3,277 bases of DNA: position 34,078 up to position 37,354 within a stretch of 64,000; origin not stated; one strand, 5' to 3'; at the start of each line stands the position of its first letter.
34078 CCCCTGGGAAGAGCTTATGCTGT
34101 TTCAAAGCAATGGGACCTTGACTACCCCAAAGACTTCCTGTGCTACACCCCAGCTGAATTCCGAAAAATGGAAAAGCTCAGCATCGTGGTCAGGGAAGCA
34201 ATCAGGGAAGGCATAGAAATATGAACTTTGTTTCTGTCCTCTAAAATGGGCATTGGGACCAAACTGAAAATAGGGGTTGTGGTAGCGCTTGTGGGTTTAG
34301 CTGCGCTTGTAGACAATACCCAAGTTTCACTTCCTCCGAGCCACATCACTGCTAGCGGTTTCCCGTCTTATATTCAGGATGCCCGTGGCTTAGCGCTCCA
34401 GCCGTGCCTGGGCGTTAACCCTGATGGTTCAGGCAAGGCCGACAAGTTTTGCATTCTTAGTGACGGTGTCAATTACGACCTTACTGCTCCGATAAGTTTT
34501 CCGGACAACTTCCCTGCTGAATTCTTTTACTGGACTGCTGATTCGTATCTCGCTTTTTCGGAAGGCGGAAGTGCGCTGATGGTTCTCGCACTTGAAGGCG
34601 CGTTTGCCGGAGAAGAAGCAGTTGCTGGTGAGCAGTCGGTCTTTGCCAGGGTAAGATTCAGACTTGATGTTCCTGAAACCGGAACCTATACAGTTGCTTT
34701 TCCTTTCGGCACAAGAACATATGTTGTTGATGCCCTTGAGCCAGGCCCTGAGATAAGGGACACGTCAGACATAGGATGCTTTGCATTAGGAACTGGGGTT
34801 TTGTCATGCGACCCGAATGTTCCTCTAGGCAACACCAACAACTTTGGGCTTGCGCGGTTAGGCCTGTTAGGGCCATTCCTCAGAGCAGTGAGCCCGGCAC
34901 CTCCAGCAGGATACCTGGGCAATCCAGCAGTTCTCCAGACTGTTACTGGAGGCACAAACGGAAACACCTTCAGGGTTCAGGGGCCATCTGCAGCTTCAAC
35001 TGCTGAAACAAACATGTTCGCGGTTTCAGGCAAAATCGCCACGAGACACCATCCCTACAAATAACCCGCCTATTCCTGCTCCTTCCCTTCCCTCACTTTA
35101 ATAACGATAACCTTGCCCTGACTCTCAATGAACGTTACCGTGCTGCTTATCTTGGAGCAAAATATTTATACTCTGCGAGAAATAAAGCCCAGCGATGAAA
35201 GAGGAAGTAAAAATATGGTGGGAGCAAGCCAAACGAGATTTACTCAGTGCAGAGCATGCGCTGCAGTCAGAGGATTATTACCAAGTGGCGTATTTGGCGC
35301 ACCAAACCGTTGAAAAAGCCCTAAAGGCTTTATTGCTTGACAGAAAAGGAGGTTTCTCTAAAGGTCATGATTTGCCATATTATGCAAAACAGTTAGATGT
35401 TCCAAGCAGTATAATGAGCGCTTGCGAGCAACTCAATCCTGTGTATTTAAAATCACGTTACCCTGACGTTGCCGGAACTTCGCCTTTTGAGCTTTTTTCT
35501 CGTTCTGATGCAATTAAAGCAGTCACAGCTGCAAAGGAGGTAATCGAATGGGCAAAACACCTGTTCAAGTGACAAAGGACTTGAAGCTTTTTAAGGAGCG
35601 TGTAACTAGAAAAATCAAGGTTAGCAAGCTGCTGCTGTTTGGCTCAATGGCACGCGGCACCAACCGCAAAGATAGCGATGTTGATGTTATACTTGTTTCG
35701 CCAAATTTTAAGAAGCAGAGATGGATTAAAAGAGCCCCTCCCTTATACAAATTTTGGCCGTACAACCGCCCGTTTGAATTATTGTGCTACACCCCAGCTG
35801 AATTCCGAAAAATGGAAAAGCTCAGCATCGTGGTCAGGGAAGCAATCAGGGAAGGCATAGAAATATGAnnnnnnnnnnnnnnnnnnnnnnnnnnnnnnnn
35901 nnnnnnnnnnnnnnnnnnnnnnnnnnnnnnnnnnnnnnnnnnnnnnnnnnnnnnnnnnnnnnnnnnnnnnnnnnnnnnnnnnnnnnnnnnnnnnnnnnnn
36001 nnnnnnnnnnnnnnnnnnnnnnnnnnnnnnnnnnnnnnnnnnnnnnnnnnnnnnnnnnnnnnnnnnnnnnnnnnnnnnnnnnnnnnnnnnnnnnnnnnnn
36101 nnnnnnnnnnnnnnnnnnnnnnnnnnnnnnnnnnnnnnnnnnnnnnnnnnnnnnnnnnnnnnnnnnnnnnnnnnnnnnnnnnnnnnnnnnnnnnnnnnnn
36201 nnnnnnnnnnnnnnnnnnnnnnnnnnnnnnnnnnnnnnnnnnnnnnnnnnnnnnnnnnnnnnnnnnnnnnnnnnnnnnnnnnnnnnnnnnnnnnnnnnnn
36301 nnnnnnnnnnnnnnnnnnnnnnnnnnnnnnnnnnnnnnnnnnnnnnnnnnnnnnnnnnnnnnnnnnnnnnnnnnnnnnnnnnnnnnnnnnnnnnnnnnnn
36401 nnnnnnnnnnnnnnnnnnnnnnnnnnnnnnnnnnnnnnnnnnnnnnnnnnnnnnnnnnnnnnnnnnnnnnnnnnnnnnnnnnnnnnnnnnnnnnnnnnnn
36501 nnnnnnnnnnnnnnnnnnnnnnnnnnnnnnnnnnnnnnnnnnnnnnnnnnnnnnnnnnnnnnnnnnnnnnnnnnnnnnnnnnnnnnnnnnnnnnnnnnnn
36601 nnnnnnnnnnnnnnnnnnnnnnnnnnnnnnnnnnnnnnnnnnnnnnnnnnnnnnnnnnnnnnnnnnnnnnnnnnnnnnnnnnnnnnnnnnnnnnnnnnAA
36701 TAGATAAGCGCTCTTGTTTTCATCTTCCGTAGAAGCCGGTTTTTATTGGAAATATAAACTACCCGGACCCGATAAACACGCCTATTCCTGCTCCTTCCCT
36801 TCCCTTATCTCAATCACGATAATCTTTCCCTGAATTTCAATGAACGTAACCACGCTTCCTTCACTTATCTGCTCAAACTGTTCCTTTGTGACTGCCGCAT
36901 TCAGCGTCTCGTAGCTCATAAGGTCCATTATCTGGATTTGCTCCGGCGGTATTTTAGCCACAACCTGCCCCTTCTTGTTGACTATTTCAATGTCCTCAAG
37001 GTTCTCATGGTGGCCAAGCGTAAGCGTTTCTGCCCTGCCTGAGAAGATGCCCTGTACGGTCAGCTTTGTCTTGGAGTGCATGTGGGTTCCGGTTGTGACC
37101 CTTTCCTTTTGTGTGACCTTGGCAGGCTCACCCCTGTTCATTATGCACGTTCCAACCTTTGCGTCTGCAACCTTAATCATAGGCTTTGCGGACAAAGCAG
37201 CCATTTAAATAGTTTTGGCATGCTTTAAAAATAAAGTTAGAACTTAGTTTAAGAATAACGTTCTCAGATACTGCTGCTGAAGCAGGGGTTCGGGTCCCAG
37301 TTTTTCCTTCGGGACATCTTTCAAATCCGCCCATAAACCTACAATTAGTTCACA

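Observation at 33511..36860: Mosaic tandem HEPN-MNT-secreted-protein cassettes with perfectly conserved junction blocks, abutting aIF5A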

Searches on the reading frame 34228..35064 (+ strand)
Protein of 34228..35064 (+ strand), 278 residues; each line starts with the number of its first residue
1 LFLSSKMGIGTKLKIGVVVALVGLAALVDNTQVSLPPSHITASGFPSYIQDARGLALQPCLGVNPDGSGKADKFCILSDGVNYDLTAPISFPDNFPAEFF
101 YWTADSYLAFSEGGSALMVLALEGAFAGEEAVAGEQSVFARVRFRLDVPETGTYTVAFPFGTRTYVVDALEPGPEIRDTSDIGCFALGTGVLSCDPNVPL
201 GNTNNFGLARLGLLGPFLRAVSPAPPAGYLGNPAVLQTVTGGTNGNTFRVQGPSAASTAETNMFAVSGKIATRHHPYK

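Call 4: search_protein_families(library=pfam, proteins=[window:34228-35064:+], max_evalue=0.01)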
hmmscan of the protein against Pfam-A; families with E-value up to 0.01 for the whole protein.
window:34228-35064:+ (278 aa): 0 families

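Call 10: find_homologous_proteins(query=window:34246-35064:+, max_evalue=0.001)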
Query window:34246-35064:+ (272 aa): 39 proteins with E <= 0.001 among 6820 candidates.
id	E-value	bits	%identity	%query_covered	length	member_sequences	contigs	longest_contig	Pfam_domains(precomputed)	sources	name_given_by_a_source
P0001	5.3e-178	608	100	100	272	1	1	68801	-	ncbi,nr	ncbi:hypothetical protein HYU17_04715 [Candidatus Woesearchaeota archaeon]|nr:hypothetical protein [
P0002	5.9e-44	169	47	84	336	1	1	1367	-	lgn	-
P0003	2.7e-30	124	40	85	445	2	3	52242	-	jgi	jgi:hypothetical protein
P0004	3.5e-30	123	38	85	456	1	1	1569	-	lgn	-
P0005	2.8e-28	117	38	85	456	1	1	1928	-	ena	-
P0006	1.2e-27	115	35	95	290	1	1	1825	-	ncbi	-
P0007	1.6e-27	115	39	84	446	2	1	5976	PF13287.13,PF13290.14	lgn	-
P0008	1.7e-27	115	41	85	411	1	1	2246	PF13715.13,PF17802.8,PF13620.13,PF09430.17,PF22904.4,PF17210.10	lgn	-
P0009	1.6e-26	111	41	85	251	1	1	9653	-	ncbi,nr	ncbi:MAG TPA: hypothetical protein VLI07_17655, partial [Candidatus Binatus sp.]|nr:hypothetical pro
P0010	1.5e-25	108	41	77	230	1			-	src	-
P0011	2.1e-24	104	41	82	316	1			-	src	-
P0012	5.4e-24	103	40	85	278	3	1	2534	-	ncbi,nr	ncbi:MAG: hypothetical protein E6J81_19840 [Deltaproteobacteria bacterium]|nr:MAG: hypothetical prot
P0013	1.7e-23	101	42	84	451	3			PF00526.24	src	-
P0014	4.3e-22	97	40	84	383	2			-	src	-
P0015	7.9e-22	96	41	75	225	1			-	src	-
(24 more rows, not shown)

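Call 13: find_encoding_contigs(protein=P0001, flank=10000, max_places=10)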
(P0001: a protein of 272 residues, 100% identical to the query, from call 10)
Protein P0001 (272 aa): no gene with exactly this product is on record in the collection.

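Call 46: search_protein_families(library=ncbifam, proteins=[window:34246-35064:+], max_evalue=0.01)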
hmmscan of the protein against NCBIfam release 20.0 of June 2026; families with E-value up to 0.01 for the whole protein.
window:34246-35064:+ (272 aa): 0 families

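Call 49: predict_structure(alignment_id=A4)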
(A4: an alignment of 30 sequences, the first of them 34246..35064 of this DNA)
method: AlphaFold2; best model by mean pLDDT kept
length: 272 residues; sequences in the alignment: 30
mean_pLDDT: 78.0   pTM: 0.76
mean pLDDT of the five models: 78.0, 77.7, 76.2, 75.4, 72.9
residues with pLDDT >= 90: 112; 70-90: 70; 50-70: 57; < 50: 33
segments of 3 or more residues with pLDDT < 50: 1-7, 23-25, 63-66, 70-72, 185-188, 190-196
pLDDT, mean of each block of 10 residues (from residue 1): 48 56 49 72 86 72 50 61 70 91 96 93 77 94 97 97 88 83 50 51 81 95 91 96 97 97 75 38
secondary structure, 60 per line:
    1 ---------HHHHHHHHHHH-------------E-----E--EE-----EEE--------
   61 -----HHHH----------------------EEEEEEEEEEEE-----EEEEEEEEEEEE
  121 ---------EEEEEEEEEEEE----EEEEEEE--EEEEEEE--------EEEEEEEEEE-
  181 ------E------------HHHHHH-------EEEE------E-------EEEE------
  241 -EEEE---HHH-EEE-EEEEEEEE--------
elements in order: H10-20 E50-52 H66-69 E92-103 E109-120 E130-141 E146-152 E155-161 E170-179 H200-205 E213-216 E231-234 E242-245 E253-255 E257-264

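Call 53: fold_search(model_id=the predicted structure, library=pdb)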
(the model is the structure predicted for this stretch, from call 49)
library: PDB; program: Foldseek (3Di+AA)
matches with E <= 10: 372; with E <= 0.001: 0
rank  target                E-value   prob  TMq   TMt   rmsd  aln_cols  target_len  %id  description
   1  5irb_A                3.1e-01  0.04  0.13  0.12  24.9       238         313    9  Structural insight into host cell surface retention of a 1.5-MDa bacterial ice-binding adhesin (released 2017-07-19)
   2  7kgz_B                6.0e-01  0.16  0.20  0.10   9.8       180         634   13  FMN-binding beta-glucuronidase from Roseburia hominis (released 2021-11-10)
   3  7oin                  6.3e-01  0.01  0.08  0.08  18.4       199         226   10  Crystal structure of LSSmScarlet - a genetically encoded red fluorescent protein with a large Stokes shift (released 2022-02-16)
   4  2ich_B                7.9e-01  0.04  0.15  0.13  17.3       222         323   12  CRYSTAL STRUCTURE OF A PUTATIVE ATTH (NE1406) FROM NITROSOMONAS EUROPAEA AT 2.00 A RESOLUTION (released 2006-10-03)
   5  9uuv_B                7.9e-01  0.02  0.08  0.14  17.3       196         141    8  beta barrel protein-LucK (released 2026-03-18)
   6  7kgz_A                8.8e-01  0.14  0.20  0.10   9.9       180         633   13  FMN-binding beta-glucuronidase from Roseburia hominis (released 2021-11-10)
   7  4dkn_A                9.3e-01  0.01  0.09  0.10  18.8       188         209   10  Crystal structure of amphioxus green fluorescent protein, GFPA1 (released 2013-05-15)
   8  7umo_E                9.8e-01  0.02  0.09  0.11  16.9       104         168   12  Structure of Unc119-inhibitor complex. (released 2023-07-26)
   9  5irb_B                9.8e-01  0.02  0.12  0.11  28.9       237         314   10  Structural insight into host cell surface retention of a 1.5-MDa bacterial ice-binding adhesin (released 2017-07-19)
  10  7skp_A                1.0e+00  0.11  0.11  0.31   7.7        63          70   22  De novo synthetic protein DIG14 (tetragonal space group) (released 2022-10-12)
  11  5lk4                  1.0e+00  0.01  0.09  0.11  18.4       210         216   10  Structure of the Red Fluorescent Protein mScarlet at pH 7.8 (released 2016-12-07)
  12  2gw3_A                1.1e+00  0.02  0.11  0.13  18.4       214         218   13  Crystal structure of stony coral fluorescent protein Kaede, green form (released 2007-05-08)
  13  8arm                  1.1e+00  0.01  0.09  0.10  18.3       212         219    9  Crystal structure of LSSmScarlet2 (released 2022-11-02)
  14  7dna_F                1.1e+00  0.01  0.09  0.11  19.6       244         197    8  Photocleavable Fluorescent Protein in green and red form (released 2021-01-27)
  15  4ppk_A                1.2e+00  0.02  0.07  0.09  17.6       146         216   10  Crystal structure of eCGP123 T69V variant at pH 7.5 (released 2015-04-08)
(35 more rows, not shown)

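Call 59: find_encoding_contigs(protein=P0002, flank=10000, max_places=6)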
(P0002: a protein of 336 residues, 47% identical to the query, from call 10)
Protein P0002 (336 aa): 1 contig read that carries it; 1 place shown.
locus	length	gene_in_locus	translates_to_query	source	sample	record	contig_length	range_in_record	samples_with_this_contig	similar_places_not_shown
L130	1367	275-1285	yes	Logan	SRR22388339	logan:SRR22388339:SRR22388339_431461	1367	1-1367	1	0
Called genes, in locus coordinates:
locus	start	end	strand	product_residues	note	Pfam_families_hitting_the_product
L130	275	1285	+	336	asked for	-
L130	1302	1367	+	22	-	?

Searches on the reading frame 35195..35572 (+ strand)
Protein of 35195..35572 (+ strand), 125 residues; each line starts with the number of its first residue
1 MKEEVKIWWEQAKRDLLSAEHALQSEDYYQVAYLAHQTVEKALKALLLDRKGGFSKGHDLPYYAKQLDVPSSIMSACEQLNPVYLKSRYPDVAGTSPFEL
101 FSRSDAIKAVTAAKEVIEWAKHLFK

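Call 4: search_protein_families(library=pfam, proteins=[window:35195-35572:+], max_evalue=0.01)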
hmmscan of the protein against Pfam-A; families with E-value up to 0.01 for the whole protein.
window:35195-35572:+ (125 aa): 1 family
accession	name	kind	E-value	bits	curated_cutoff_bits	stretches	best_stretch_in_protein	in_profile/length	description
PF05168.19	HEPN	-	5.8e-25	88.2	22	1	6-122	2-116/117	HEPN domain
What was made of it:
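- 35195..35572 (+): HEPN2 (125 aa). No close relative was found in any collection. PF05168, E = 6e-25 (call 4).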

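Call 26: find_encoding_contigs(protein=window:35195-35572:+, flank=10000, max_places=10)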
Protein window:35195-35572:+ (125 aa): no gene with exactly this product is on record in the collection.

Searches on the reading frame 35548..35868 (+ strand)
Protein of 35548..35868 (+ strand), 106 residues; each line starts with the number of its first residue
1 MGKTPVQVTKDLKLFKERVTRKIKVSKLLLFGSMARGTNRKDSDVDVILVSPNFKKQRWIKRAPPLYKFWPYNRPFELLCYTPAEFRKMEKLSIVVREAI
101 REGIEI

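Call 4: search_protein_families(library=pfam, proteins=[window:35548-35868:+], max_evalue=0.01)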
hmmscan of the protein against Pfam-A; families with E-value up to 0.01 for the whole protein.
window:35548-35868:+ (106 aa): 3 families
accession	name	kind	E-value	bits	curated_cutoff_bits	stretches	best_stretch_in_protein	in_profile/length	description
PF01909.29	NTP_transf_2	-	2.5e-11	44.2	21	1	13-57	2-46/93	Nucleotidyltransferase domain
PF18765.7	Polbeta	-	2.3e-07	31.3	26.9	1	19-54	7-42/93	Polymerase beta, Nucleotidyltransferase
PF22600.2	MTPAP-like_central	-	0.00012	22.7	27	1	9-57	26-70/139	Poly(A) RNA polymerase, mitochondrial-like, central palm domain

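Call 16: find_encoding_contigs(protein=window:35548-35868:+, flank=10000, max_places=10)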
Protein window:35548-35868:+ (106 aa): no gene with exactly this product is on record in the collection.

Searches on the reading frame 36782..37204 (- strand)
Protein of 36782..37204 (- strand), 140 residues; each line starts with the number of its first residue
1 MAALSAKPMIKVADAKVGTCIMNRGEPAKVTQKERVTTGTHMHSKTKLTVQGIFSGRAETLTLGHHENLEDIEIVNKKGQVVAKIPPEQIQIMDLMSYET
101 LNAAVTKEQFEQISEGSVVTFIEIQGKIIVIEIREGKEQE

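Call 4: search_protein_families(library=pfam, proteins=[window:36782-37204:-], max_evalue=0.01)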
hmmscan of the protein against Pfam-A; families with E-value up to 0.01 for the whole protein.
window:36782-37204:- (140 aa): 1 family
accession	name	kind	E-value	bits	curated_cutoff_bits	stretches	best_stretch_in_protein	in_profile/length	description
PF21485.3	IF5A-like_N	-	3.2e-05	24.1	27.1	1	11-57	7-53/63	Translation initiation factor 5A-like, N-terminal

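Call 46: search_protein_families(library=ncbifam, proteins=[window:36782-37204:-], max_evalue=0.01)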
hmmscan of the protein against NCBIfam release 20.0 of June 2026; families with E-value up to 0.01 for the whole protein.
window:36782-37204:- (140 aa): 4 families
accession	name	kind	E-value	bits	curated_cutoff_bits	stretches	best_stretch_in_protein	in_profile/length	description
NF003076.0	PRK03999.1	equivalog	1.4e-19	70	138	1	9-132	5-127/129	translation initiation factor IF-5A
TIGR00037.1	eIF_5A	equivalog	1.3e-13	50.9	75.45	1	6-131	3-127/130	translation initiation factor IF-5A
NF001810.0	PRK00529.1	subfamily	2.3e-07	30.6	161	1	9-133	2-126/187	elongation factor P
TIGR00038.1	efp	equivalog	7.2e-07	29.1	185.8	1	11-133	2-124/184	elongation factor P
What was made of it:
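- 36782..37204 (-): aIF5A, intact and convergent with cargo 2. Partial matches to NF003076 and TIGR00037 and to PF21485 (calls 4, 46).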
